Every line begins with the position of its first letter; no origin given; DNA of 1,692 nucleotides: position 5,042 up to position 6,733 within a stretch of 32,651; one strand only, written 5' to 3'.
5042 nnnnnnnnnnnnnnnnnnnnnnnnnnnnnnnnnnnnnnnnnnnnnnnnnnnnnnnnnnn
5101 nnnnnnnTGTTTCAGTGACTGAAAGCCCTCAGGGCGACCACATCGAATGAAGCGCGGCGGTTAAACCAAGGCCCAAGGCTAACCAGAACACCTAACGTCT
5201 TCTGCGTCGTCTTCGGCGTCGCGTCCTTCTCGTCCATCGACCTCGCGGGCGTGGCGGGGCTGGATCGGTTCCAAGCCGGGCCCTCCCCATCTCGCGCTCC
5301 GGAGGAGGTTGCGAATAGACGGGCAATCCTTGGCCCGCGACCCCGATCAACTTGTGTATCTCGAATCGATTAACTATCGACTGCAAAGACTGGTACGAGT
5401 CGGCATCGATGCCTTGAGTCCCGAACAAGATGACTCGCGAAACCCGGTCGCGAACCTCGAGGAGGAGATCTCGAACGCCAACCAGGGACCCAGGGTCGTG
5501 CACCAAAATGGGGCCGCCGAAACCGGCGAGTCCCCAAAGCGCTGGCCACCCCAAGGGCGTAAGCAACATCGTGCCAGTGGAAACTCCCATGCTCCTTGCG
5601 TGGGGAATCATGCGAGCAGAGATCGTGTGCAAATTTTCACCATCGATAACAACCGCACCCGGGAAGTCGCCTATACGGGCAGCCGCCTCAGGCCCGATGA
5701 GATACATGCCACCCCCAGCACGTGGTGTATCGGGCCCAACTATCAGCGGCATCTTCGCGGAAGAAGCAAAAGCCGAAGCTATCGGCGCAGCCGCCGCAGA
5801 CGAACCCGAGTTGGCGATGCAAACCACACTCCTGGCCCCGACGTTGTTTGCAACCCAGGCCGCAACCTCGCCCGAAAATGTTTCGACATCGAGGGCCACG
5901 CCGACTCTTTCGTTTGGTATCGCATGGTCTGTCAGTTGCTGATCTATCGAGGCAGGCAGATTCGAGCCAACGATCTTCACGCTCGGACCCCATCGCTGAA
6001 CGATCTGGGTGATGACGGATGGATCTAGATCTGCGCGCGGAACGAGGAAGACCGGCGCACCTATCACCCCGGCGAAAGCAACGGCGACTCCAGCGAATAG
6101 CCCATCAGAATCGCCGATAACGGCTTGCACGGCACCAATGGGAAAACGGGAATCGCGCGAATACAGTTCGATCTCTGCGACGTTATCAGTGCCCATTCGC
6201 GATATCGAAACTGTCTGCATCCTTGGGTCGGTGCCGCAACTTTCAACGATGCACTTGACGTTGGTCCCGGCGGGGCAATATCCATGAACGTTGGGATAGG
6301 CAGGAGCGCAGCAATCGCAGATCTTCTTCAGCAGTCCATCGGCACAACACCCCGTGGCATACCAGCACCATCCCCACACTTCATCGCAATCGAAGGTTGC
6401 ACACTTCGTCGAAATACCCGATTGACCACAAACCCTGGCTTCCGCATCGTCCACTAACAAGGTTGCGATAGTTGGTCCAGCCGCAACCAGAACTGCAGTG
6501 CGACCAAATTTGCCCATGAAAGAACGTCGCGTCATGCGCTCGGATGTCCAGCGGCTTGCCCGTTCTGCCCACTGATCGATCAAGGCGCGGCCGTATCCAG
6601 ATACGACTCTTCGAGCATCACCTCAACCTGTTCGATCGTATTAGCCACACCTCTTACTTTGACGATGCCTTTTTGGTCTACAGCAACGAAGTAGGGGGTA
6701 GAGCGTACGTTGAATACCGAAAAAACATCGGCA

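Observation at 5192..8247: Orphan mau-like maturation module: MauE/MauD pair coupled to a Tat-exported 12-cysteine, cell-wall-binding protein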

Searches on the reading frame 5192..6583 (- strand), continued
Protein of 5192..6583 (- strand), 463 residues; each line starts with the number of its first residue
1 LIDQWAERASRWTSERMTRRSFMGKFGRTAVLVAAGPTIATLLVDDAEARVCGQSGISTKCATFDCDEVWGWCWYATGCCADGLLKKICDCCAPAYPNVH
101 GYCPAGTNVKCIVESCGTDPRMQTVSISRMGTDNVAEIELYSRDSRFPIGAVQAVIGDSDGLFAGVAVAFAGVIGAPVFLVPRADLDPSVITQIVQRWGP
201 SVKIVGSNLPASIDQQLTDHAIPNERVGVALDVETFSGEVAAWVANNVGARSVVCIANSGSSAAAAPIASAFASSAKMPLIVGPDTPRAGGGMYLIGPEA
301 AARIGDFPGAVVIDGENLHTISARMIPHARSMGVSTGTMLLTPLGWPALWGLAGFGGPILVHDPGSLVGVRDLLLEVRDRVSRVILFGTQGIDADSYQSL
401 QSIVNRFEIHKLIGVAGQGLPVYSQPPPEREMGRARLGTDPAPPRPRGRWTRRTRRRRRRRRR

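Call 27: predict_structure(alignment_id=A1)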
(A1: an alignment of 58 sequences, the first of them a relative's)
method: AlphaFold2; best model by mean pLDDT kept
length: 447 residues; sequences in the alignment: 58
mean_pLDDT: 89.6   pTM: 0.84
mean pLDDT of the five models: 89.6, 89.4, 88.3, 88.1, 87.8
residues with pLDDT >= 90: 354; 70-90: 38; 50-70: 39; < 50: 16
segments of 3 or more residues with pLDDT < 50: 1-6, 29-35
pLDDT, mean of each block of 10 residues (from residue 1): 42 61 52 51 92 94 93 96 88 95 97 95 96 96 97 98 97 94 91 98 97 98 98 98 97 97 97 93 97 96 95 93 95 93 95 94 96 93 98 88 79 94 90 60 68
secondary structure, 60 per line:
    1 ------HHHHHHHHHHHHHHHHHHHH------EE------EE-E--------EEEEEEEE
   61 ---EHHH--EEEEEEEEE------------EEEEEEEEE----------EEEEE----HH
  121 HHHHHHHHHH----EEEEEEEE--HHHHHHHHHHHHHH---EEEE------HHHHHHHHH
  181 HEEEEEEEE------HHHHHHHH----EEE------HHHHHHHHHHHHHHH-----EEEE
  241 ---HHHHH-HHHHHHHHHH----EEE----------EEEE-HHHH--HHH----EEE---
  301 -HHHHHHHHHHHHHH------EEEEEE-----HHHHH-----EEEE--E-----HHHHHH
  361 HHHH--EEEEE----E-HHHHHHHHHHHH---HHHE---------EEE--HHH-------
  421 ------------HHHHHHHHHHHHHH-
elements in order: H7-26 E53-60 E70-78 E91-99 E110-114 H119-130 E135-142 H145-158 E162-165 H172-181 E182-189 H196-203 E208-210 H217-231 E237-240 H244-248 H250-259 E264-266 E277-280 H282-285 E295-297 H302-315 E322-327 H333-337 E343-346 H355-364 E367-371 H378-389 E406-408 H433-446

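Call 30: fold_search(model_id=the predicted structure, library=pdb)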
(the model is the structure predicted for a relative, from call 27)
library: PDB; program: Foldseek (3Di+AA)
matches with E <= 10: 1279; with E <= 0.001: 6
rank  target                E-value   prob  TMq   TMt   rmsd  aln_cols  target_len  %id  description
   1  5j72_A                1.2e-12  1.00  0.49  0.36  14.5       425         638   12  Cwp6 from Clostridium difficile (released 2017-02-08)
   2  7acx_D                7.9e-09  1.00  0.50  0.58   4.5       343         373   13  H/L (SLPH/SLPL) complex from C. difficile (R7404 strain) (released 2022-03-09)
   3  9f8e_B                1.5e-08  1.00  0.47  0.52   5.7       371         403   15  SLPL/SLPH (H/L) complex from C. difficile SlpA (Ox247_delta_orf2 strain, SLCT11) (released 2025-09-03)
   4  7acx_B                6.2e-08  1.00  0.49  0.58   4.6       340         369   13  H/L (SLPH/SLPL) complex from C. difficile (R7404 strain) (released 2022-03-09)
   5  9f8f_B                1.2e-05  1.00  0.48  0.54   4.9       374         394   15  SLPL/SLPH (H/L) complex C. difficile Opt2472 strain (SLCT2) (released 2025-09-03)
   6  5uyg                  5.3e-04  0.54  0.14  0.21  17.3       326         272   10  YfeA with metal bound to site 2 - Zn wavelength (released 2017-07-12)
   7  2ogw_A                1.3e-03  0.38  0.14  0.21  16.9       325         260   11  Structure of ABC type zinc transporter from E. coli (released 2007-03-06)
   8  9ql0_A                2.1e-03  0.38  0.15  0.18  14.2       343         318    9  E. coli IspH crystallized in the presence of adenosine hemisulfate (released 2026-04-08)
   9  2ps9_B                2.9e-03  0.33  0.14  0.21  17.4       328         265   10  Structure and metal binding properties of ZnuA, a periplasmic zinc transporter from Escherichia coli (released 2007-06-05)
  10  3dnf_B                3.3e-03  0.38  0.16  0.21  14.1       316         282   10  Structure of (E)-4-Hydroxy-3-methyl-but-2-enyl Diphosphate Reductase, the Terminal Enzyme of the Non-Mevalonate Pathwa (released 2008-12-30)
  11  4n7b                  3.7e-03  0.28  0.15  0.18  17.4       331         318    9  Structure of the E-1-hydroxy-2-methyl-but-2-enyl-4-diphosphate reductase from Plasmodium falciparum (released 2013-11-20)
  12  3t0f_B                4.4e-03  0.25  0.14  0.17  15.7       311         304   12  IspH:HMBPP (substrate) structure of the E126D mutant (released 2011-11-30)
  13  3t0g_B                4.4e-03  0.23  0.15  0.17  18.4       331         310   13  IspH:HMBPP (substrate) structure of the T167C mutant (released 2011-11-30)
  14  3szu_B                6.4e-03  0.18  0.14  0.16  15.5       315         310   12  IspH:HMBPP complex structure of E126Q mutant (released 2011-11-30)
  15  1tzb_B                6.4e-03  0.16  0.13  0.17  17.8       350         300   11  Crystal structure of native phosphoglucose/phosphomannose isomerase from Pyrobaculum aerophilum (released 2004-07-20)
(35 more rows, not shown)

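Call 34: find_related_loci(query=A1, collection=genome_contigs, flank=8000)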
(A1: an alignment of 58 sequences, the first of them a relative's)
Query A1 (447 aa) in genome_contigs; peptide patterns used: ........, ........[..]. (x = any residue, [..] = any of these).
170 stretches matched a pattern; 113 encode a relative of the query (tblastn E <= 1e-3); the best 80 are kept; 80 distinct loci.
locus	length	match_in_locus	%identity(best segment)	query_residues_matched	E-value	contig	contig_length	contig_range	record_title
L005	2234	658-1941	49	2-425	1e-128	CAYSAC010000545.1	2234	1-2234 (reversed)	MAG TPA_asm: uncultured Acidimicrobiaceae bacterium isolate SRP136066_co1_115 genome assembly, contig: NODE_111454_lengt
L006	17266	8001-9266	48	2-423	2e-104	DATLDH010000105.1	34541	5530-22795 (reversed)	MAG TPA_asm: Acidimicrobiales bacterium isolate SMAG_U14345 k141_1228865, whole genome shotgun sequence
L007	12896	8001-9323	46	1-429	3e-104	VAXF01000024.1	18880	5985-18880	MAG: Actinobacteria bacterium isolate AC_25 14_1009_16_30cm_scaffold_4620, whole genome shotgun sequence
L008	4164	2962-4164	47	2-399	8e-102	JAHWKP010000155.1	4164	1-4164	MAG: Actinomycetota bacterium isolate 0813_bin2 NODE_155_length_4164_cov_2.603171, whole genome shotgun sequence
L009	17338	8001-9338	48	2-437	4e-98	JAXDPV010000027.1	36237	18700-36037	MAG: Actinomycetota bacterium isolate BP_72 scaffold_4532399, whole genome shotgun sequence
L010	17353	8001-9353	45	2-439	1e-97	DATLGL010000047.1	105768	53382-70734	MAG TPA_asm: Acidimicrobiales bacterium isolate SMAG_U13613 k141_209584, whole genome shotgun sequence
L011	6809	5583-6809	45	2-402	1e-95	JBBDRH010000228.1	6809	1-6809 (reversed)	MAG: Actinomycetota bacterium isolate LejiaC_63_9 Lejia_C_25278_length_6809_cov_5, whole genome shotgun sequence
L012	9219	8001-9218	44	5-403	1e-94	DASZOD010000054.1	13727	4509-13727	MAG TPA_asm: Egibacteraceae bacterium isolate SMAG_U5935 k141_122529, whole genome shotgun sequence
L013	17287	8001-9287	44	2-420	5e-94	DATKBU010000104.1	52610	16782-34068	MAG TPA_asm: Egibacteraceae bacterium isolate SMAG_U14428 k141_315999, whole genome shotgun sequence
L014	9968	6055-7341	48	2-421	2e-93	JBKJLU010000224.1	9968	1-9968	MAG: Acidimicrobiales bacterium isolate ant_bin.298 k117_5737843, whole genome shotgun sequence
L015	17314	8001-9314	45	2-425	4e-92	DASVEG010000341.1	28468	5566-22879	MAG TPA_asm: Acidimicrobiales bacterium isolate SMAG_U2054 k141_561258, whole genome shotgun sequence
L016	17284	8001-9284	41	2-420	2e-87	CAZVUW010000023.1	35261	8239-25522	MAG TPA_asm: uncultured Actinomycetota bacterium isolate SRP268622_co1_52 genome assembly, contig: NODE_2311_length_3526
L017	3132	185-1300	45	1-359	4e-87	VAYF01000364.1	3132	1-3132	MAG: Actinobacteria bacterium isolate AC_51 14_1009_13_30cm_scaffold_149341, whole genome shotgun sequence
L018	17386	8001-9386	43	2-441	1e-84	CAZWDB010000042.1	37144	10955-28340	MAG TPA_asm: uncultured Acidimicrobiales bacterium isolate SRP284430_co1_116 genome assembly, contig: NODE_479_length_37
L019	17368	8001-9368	43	2-438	6e-84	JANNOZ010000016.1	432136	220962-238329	MAG: Actinomycetes bacterium isolate SOY_34_metabat_262 SOY_34_k141_5456892, whole genome shotgun sequence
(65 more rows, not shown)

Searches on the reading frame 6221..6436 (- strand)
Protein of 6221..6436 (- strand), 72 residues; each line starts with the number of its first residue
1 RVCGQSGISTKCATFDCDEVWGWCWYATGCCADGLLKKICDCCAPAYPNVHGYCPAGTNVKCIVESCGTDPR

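Call 18: search_solved_structures(query=A2, max_evalue=10, show_alignments=4)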
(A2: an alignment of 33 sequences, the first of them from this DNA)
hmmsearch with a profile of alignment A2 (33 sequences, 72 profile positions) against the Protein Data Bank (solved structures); distinct sequences matched with E-value up to 10: 3.
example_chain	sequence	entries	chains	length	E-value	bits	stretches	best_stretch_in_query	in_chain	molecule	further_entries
7dtq_A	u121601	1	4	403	1.1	12.8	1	3-37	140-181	Octaketide synthase 1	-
2d3m_A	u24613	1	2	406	1.3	12.6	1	3-37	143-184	pentaketide chromone synthase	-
2d51_A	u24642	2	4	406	1.3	12.6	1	3-37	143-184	pentaketide chromone synthase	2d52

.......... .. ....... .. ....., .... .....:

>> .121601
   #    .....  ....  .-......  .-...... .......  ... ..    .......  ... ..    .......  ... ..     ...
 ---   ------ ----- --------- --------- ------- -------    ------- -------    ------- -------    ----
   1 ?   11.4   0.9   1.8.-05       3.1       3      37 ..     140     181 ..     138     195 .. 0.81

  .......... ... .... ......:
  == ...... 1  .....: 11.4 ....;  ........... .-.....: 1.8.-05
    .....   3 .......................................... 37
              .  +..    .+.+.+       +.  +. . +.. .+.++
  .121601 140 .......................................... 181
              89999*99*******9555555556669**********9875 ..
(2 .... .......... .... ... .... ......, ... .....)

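Call 35: predict_structure(alignment_id=A2)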
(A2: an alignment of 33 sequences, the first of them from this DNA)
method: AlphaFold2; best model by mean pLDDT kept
length: 72 residues; sequences in the alignment: 33
mean_pLDDT: 81.7   pTM: 0.69
mean pLDDT of the five models: 81.7, 80.0, 79.1, 79.0, 78.6
residues with pLDDT >= 90: 11; 70-90: 50; 50-70: 10; < 50: 1
segments of 3 or more residues with pLDDT < 50: none
pLDDT, mean of each block of 10 residues (from residue 1): 69 87 85 83 87 86 82 49
secondary structure, 60 per line:
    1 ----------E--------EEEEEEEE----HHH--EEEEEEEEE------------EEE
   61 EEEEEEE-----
elements in order: E20-27 E37-45 E58-67

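Call 38: fold_search(model_id=the predicted structure, library=pdb)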
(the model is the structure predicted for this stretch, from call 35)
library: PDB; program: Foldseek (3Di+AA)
matches with E <= 10: 10; with E <= 0.001: 0
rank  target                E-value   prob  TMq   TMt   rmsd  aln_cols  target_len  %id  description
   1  3n54                  3.9e+00  0.04  0.27  0.10   7.5        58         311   16  Crystal Structure of the GerBC protein (released 2010-08-04)
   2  6bbw_A                4.4e+00  0.06  0.33  0.10  13.6        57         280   19  Structure of the major pilin protein (T3.2) from Streptococcus pyogenes serotype GAS13637 (released 2018-10-24)
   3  6num                  5.9e+00  0.02  0.23  0.05  12.4        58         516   16  The structure of GH32 from Bifidobacteium adolescentis (released 2020-02-05)
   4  9cyf_A                6.3e+00  0.08  0.40  0.09   7.5        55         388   11  Cryo-EM structure of DA03E17 Fab in complex with influenza virus neuraminidase from A/Kansas/14/2017 (H3N2) (released 2025-08-13)
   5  1kdg_B                6.3e+00  0.03  0.28  0.05   9.2        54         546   18  Crystal structure of the flavin domain of cellobiose dehydrogenase (released 2002-11-13)
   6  1kdg_A                8.6e+00  0.02  0.22  0.04   8.6        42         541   17  Crystal structure of the flavin domain of cellobiose dehydrogenase (released 2002-11-13)
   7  6sjc_B                8.6e+00  0.01  0.16  0.04   8.4        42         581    7  Structure of T. thermophilus AspRS in Complex with 5'-O-(N-(L-aspartyl)-sulfamoyl)adenosine (released 2020-01-08)
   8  7byf_C                9.1e+00  0.03  0.27  0.07   6.1        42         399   10  The crystal structure of mouse ORF10-Rae1-Nup98 complex (released 2021-03-24)
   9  8b2q_I                9.1e+00  0.01  0.16  0.14  11.6        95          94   12  Matrix-metallopeptidase inhibitor Potempin A (PotA) from Tannerella forsythia in complex with T. forsythia karilysin. (released 2022-12-21)
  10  4ylf_B                9.1e+00  0.01  0.18  0.05   9.3        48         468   10  Insights into flavin-based electron bifurcation via the NADH-dependent reduced ferredoxin-NADP oxidoreductase structur (released 2015-07-08)
